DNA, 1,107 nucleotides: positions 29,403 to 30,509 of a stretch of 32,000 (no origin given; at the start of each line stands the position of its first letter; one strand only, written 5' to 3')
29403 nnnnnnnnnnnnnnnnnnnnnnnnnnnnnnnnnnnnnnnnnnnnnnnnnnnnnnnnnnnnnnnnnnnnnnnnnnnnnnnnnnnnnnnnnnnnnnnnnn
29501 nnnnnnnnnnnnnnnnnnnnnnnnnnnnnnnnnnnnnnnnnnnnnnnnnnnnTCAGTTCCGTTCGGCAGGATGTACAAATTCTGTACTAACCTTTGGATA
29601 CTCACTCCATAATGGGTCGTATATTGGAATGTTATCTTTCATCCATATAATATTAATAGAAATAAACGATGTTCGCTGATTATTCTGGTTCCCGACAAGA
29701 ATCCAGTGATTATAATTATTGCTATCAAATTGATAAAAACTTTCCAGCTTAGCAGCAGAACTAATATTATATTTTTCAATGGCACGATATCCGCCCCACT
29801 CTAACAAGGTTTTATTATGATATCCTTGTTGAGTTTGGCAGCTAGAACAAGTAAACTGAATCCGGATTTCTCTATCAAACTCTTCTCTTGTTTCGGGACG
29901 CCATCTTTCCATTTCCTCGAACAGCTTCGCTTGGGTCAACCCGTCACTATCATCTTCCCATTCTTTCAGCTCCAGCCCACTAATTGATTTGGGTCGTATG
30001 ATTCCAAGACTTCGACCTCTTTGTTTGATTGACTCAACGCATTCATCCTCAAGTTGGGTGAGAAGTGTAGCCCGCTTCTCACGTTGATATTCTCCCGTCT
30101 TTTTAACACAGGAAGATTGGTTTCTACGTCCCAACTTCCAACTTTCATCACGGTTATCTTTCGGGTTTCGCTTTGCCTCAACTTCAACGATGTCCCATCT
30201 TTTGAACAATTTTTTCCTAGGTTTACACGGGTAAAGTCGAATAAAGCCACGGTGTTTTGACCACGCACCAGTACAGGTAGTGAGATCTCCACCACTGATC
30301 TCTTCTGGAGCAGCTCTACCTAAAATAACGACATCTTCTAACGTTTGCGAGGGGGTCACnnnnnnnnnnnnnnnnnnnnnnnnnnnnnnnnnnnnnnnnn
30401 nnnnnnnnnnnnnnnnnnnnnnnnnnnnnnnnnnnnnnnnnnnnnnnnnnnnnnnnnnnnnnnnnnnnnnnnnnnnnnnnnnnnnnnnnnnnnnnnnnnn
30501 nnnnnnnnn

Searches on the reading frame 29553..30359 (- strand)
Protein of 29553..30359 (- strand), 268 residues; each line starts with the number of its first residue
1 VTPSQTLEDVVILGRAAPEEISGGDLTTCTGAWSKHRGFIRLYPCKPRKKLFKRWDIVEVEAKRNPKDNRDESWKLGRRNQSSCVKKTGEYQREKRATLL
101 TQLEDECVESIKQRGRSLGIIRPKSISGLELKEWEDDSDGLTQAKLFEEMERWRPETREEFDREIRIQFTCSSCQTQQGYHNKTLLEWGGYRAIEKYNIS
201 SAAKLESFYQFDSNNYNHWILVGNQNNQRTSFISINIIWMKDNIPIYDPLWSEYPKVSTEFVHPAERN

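Call 6: search_protein_families(library=pfam, proteins=[window:29553-30359:-], max_evalue=0.01)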
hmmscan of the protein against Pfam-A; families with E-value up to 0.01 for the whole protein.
window:29553-30359:- (268 aa): 0 families

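Call 30: find_homologous_proteins(query=window:29553-30359:-, max_evalue=0.001)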
Query window:29553-30359:- (268 aa): 78 proteins with E <= 0.001 among 315 candidates.
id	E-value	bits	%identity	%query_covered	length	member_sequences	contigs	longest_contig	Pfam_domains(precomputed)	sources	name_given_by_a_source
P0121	2.8e-182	622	100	100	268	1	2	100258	-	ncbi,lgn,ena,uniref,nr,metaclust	ncbi:hypothetical protein [Haloquadratum walsbyi]|uniref:Uncharacterized protein n=1 Tax=Haloquadrat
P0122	1.0e-144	499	78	100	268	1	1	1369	-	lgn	-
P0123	2.6e-143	494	77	100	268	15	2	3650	-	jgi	jgi:hypothetical protein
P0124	9.2e-135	466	73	100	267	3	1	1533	-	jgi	jgi:hypothetical protein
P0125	1.4e-133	463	71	99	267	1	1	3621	-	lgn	-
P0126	9.6e-133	460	72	98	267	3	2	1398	-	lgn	-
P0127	2.0e-129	449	71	100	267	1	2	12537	-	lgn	-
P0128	4.7e-126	438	70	99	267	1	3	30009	-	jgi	jgi:hypothetical protein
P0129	6.5e-125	434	67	99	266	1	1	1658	-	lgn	-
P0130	6.0e-122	424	64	100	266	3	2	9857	-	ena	-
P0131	6.8e-120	418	62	100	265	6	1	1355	-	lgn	-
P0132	7.3e-118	411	62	100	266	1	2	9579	-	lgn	-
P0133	4.9e-117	408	65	100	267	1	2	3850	-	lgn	-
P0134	8.7e-116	404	61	100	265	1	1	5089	-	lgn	-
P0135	3.3e-109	383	61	99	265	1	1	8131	-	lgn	-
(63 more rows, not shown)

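Call 33: search_protein_families(library=padloc, proteins=[window:29553-30359:-], max_evalue=0.01)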
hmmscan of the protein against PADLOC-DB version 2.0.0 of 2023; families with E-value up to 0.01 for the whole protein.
window:29553-30359:- (268 aa): 3 families
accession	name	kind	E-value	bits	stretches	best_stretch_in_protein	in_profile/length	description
PDLC04508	PDC-M19B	-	8.1e-13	46.4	1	22-169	18-177/269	-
PDLC04507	PDC-M19B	-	8.7e-11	39.8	1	5-188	3-182/252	-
PDLC04506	PDC-M19B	-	0.00045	17.8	1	18-161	20-183/236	-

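Call 39: search_solved_structures(query=A3, max_evalue=10)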
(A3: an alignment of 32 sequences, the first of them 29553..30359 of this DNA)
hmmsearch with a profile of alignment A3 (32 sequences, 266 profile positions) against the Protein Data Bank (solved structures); distinct sequences matched with E-value up to 10: 1.
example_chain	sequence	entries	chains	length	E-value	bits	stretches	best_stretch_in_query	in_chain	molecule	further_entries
3brc_A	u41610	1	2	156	1.4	11.3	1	84-127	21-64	Conserved protein of unknown function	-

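Call 40: search_protein_families(library=pfam, alignment_id=A3, max_evalue=1)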
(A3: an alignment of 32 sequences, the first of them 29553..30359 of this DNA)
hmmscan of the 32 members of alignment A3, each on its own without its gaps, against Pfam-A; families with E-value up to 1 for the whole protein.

A. member 1, window:29553-30359:- (268 aa): 0 families

B. families by the number of members that match (of 32 scanned): 13 families
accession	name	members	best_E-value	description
PF04266.20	ASCH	3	0.048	ASCH domain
PF23547.1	Zn_ribbon_FGT1_1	3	0.073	FORGETTER1 first zinc ribbon domain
PF17283.8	Zn_ribbon_SprT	3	0.079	SprT-like zinc ribbon domain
PF08214.17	HAT_KAT11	1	0.014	Histone acetylation protein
PF19146.6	DUF5828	1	0.034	Family of unknown function (DUF5828)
PF11793.14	FANCL_C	1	0.039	FANCL C-terminal domain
PF17024.10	DMAP1_like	1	0.046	Putative DMAP1-like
PF14071.11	YlbD_coat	1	0.058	Putative coat protein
PF16010.10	CDH-cyt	1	0.082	Cytochrome domain of cellobiose dehydrogenase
PF17735.7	BslA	1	0.092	Biofilm surface layer A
PF13248.11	Zn_ribbon_3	1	0.12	zinc-ribbon domain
PF10058.14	Zn_ribbon_10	1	0.12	ER junction formation factor lunapark, zinc ribbon finger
PF05775.19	AfaD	1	0.47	Enterobacteria AfaD invasin protein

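Call 56: search_protein_families(library=ncbifam, proteins=[window:29553-30359:-], max_evalue=0.1)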
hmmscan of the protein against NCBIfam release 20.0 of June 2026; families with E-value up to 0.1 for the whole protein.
window:29553-30359:- (268 aa): 0 families

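Call 76: search_protein_representatives(alignment_id=A3)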
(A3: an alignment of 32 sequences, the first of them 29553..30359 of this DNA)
Query: 32 sequences, 266 profile positions. Proteins with E-value up to 0.001 (for the whole library): 1100; up to 1e-10: 477; up to 1e-30: 127. The best 150 are listed.
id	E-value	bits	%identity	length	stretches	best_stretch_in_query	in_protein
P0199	1.6e-105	368.5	-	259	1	1-262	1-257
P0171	1.2e-98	345.9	-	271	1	3-263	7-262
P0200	1.1e-92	326.4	-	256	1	5-246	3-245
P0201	3.2e-87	308.5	-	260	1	5-257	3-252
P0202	2.4e-86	305.6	-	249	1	4-244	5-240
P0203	1.1e-85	303.5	-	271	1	4-257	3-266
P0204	5.6e-81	288.1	-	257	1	6-248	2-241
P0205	1.5e-80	286.6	-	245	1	5-244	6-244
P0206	1.3e-76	273.7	-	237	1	5-244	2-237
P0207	4.4e-76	272.0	-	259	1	5-250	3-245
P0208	5.6e-76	271.7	-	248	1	5-252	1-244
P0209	1.1e-72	260.9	-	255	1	5-245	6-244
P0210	1.4e-72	260.5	-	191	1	5-192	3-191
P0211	4.6e-72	258.8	-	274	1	6-261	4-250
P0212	6.5e-71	255.1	-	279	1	1-251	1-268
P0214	2.8e-70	253.0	-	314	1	5-247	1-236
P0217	2.6e-69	249.8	-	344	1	5-247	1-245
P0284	2.2e-36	141.9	-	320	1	9-253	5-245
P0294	9.1e-35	136.6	-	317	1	3-241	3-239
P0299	1.1e-33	133.1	-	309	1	8-244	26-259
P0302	2.2e-33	132.0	-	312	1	6-244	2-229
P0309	1.8e-32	129.0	-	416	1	5-244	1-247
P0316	1.5e-31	126.0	-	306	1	9-250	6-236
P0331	1.2e-29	119.8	-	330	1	6-241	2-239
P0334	1.7e-29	119.2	-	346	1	124-258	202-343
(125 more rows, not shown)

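Call 78: search_protein_families(library=pfam, alignment_id=A4, max_evalue=0.01)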
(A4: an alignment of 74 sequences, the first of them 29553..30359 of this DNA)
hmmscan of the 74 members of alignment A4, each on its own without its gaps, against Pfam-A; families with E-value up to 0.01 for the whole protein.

A. member 1, window:29553-30359:- (268 aa): 0 families

B. families by the number of members that match (of 74 scanned): 10 families
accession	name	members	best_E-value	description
PF01844.29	HNH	6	7.6e-15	HNH endonuclease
PF14279.12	HNH_5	5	4.4e-15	HNH endonuclease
PF13455.12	MUG113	1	8.5e-13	Meiotically up-regulated gene 113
PF10544.15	T5orf172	1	1.3e-05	T5orf172 domain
PF02945.21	Endonuclease_7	1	8.2e-05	Recombination endonuclease VII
PF13395.12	HNH_4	1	0.00014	HNH endonuclease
PF22455.1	PqqF_C_3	1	0.0031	PQQ synthase PqqF, C-terminal lobe domain 3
PF09592.15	DUF2031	1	0.0061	Protein of unknown function (DUF2031)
PF22557.2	DuOB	1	0.0086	Dual OB-containing domain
PF06222.17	Phage_TAC_1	1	0.009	Phage tail assembly chaperone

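Call 79: search_protein_families(library=pfam, proteins=[P0214, P0217, P0284, P0294, P0299, P0302, P0309, P0316, P0331, P0334], max_evalue=0.01)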
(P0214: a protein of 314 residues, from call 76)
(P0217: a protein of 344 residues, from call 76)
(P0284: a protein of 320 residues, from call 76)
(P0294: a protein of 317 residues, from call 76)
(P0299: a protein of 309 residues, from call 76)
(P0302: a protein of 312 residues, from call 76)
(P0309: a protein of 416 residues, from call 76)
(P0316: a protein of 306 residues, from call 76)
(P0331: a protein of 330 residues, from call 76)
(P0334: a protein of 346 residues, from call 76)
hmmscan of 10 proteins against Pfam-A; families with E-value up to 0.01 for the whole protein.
P0214 (314 aa): 2 families
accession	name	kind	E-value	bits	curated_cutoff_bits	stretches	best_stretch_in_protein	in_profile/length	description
PF14279.12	HNH_5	-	1.3e-11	44.7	27.5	1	257-300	1-44/56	HNH endonuclease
PF01844.29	HNH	-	5.4e-11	42.9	21.4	1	257-297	1-42/47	HNH endonuclease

P0217 (344 aa): 2 families
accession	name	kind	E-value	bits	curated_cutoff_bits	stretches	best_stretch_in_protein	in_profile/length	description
PF13455.12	MUG113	-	8.5e-13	49.1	22.3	1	270-335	2-71/73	Meiotically up-regulated gene 113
PF10544.15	T5orf172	-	1.3e-05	26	20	1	256-336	1-98/101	T5orf172 domain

P0284 (320 aa): 0 families

P0294 (317 aa): 2 families
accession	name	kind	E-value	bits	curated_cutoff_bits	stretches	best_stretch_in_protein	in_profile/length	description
PF01844.29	HNH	-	3.2e-09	37.2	21.4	1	274-315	1-47/47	HNH endonuclease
PF14279.12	HNH_5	-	1.5e-08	34.9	27.5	1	274-316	1-47/56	HNH endonuclease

P0299 (309 aa): 0 families

P0302 (312 aa): 1 family
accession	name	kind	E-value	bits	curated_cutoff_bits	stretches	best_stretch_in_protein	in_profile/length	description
PF01844.29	HNH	-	0.00027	21.4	21.4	1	263-306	1-46/47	HNH endonuclease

P0309 (416 aa): 3 families
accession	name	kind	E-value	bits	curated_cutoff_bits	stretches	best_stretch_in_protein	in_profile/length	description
PF01844.29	HNH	-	1e-11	45.2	21.4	1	279-321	1-47/47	HNH endonuclease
PF14279.12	HNH_5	-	5e-10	39.6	27.5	1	279-323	1-48/56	HNH endonuclease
PF02945.21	Endonuclease_7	-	8.2e-05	22.9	23.6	1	263-320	10-65/82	Recombination endonuclease VII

P0316 (306 aa): 3 families
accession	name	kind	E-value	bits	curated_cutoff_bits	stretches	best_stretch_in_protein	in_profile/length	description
PF14279.12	HNH_5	-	4.4e-15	55.8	27.5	1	257-304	1-51/56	HNH endonuclease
PF01844.29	HNH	-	7.6e-15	55.2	21.4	1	257-299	1-47/47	HNH endonuclease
PF13395.12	HNH_4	-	0.00014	22.2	22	1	265-301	17-53/54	HNH endonuclease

P0331 (330 aa): 2 families
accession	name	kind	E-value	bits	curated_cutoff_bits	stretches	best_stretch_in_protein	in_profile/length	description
PF01844.29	HNH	-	7.6e-08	32.8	21.4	1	295-327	14-46/47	HNH endonuclease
PF14279.12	HNH_5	-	0.00012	22.3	27.5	1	296-328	14-46/56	HNH endonuclease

P0334 (346 aa): 0 families

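Call 82: search_protein_families(library=phrogs, proteins=[window:29553-30359:-], max_evalue=0.001)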
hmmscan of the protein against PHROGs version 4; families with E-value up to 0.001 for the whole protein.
window:29553-30359:- (268 aa): 1 family
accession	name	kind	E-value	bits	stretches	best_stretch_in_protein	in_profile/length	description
phrog_25907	-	unknown function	2.4e-30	106.7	1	3-242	6-268/279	-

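Call 85: find_encoding_contigs(protein=P0121, flank=10000, max_places=3)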
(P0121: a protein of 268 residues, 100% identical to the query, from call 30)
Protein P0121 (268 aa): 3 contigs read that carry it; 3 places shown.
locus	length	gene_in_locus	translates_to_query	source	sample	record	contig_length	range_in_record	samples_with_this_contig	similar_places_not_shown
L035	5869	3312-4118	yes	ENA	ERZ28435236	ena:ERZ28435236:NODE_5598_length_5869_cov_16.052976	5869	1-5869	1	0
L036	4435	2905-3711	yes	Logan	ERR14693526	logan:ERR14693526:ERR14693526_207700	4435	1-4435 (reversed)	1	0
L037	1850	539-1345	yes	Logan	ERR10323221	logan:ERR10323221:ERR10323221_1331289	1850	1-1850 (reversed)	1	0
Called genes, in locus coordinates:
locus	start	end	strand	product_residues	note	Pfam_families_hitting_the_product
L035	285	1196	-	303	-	-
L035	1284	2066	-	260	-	PF01555:N6_N4_Mtase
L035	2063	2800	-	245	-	PF01555:N6_N4_Mtase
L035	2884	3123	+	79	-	PF01978:TrmB (weak), PF25213:HVO_A0261_N, PF13412:HTH_24 (faint), PF22665:WHD_DUF6293 (weak), PF25212:HVO_A0114 (weak), PF01022:HTH_5, PF03551:PadR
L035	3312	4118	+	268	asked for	-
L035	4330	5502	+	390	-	PF02195:ParB_N, PF17762:HTH_ParB (weak), PF04343:DUF488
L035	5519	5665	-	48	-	-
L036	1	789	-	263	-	?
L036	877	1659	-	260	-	PF01555:N6_N4_Mtase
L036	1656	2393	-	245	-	PF01555:N6_N4_Mtase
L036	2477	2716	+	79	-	PF01978:TrmB (weak), PF25213:HVO_A0261_N, PF13412:HTH_24 (faint), PF22665:WHD_DUF6293 (weak), PF25212:HVO_A0114 (weak), PF01022:HTH_5, PF03551:PadR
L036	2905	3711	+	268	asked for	-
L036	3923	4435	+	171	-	?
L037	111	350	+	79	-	PF01978:TrmB (weak), PF25213:HVO_A0261_N, PF13412:HTH_24 (faint), PF22665:WHD_DUF6293 (weak), PF25212:HVO_A0114 (weak), PF01022:HTH_5, PF03551:PadR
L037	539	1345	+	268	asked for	-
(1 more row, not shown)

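Call 86: search_solved_structures(query=A4, max_evalue=10)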
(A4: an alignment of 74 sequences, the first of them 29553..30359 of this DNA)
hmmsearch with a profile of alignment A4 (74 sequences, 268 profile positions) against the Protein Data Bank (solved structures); distinct sequences matched with E-value up to 10: 3.
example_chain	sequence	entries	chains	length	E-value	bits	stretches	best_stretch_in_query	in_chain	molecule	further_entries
6xu6_Ad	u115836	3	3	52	1.1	11.5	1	26-57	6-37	40S ribosomal protein S29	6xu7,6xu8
4v6w_Ad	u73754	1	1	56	1.3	11.3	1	26-57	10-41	40S ribosomal protein S29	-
2l81_A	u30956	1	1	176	2.6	10.3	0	14-34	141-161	Enhancer of filamentation 1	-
